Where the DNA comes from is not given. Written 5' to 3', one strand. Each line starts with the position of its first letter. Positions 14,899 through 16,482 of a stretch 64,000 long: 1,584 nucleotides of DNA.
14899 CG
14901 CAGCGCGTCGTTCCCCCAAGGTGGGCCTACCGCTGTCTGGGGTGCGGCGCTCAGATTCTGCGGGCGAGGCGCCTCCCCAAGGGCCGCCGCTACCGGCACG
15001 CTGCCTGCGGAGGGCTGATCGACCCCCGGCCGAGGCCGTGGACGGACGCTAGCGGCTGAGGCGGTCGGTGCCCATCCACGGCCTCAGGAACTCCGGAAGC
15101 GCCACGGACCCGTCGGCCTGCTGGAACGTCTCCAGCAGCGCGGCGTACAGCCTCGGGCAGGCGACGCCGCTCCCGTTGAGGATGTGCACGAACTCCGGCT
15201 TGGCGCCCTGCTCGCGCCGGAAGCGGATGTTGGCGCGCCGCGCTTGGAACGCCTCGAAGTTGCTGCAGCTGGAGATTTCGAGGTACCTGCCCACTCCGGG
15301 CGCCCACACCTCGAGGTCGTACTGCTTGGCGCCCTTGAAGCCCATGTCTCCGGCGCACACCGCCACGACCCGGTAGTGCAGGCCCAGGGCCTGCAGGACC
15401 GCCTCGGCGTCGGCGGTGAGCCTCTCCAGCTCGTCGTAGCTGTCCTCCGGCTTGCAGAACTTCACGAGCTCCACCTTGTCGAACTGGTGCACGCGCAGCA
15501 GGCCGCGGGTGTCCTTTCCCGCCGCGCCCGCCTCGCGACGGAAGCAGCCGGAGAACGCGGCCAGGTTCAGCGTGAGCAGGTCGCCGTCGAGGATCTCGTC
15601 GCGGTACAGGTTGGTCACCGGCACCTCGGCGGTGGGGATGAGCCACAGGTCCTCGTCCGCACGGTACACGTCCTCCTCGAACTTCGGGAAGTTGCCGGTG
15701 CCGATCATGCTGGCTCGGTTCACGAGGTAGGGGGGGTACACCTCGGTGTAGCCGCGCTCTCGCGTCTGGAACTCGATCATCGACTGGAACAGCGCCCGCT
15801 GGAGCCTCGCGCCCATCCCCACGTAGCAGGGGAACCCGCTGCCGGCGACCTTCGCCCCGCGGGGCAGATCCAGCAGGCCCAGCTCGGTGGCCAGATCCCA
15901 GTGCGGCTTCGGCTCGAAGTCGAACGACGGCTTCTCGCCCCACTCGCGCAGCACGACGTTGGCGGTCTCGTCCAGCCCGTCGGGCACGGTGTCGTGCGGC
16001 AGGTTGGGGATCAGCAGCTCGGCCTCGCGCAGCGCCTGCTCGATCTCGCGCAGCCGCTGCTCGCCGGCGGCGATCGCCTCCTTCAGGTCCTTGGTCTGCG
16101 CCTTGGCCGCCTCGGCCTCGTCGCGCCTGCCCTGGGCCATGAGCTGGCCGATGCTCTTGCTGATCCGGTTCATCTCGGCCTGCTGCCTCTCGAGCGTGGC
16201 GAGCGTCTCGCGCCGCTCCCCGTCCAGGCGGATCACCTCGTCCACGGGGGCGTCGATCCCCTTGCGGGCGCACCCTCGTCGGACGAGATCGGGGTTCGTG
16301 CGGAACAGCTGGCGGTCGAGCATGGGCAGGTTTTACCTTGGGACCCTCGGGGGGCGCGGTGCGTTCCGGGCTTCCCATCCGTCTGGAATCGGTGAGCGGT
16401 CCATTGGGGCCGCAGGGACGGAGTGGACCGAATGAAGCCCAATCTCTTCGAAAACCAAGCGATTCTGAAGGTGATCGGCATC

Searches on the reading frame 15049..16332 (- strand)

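Call 9: search_protein_families(library=pfam, proteins=[window:15049-16332:-])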
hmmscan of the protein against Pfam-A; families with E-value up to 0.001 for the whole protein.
window:15049-16332:- (427 aa): 2 families
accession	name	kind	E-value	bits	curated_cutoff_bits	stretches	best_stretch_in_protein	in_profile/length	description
PF00587.30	tRNA-synt_2b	-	1.3e-40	139.8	29.3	1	224-402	6-178/179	tRNA synthetase class II core domain (G, H, P, S and T)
PF02403.27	Seryl_tRNA_N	-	2e-26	92.7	28.2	1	4-112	1-108/108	Seryl-tRNA synthetase N-terminal domain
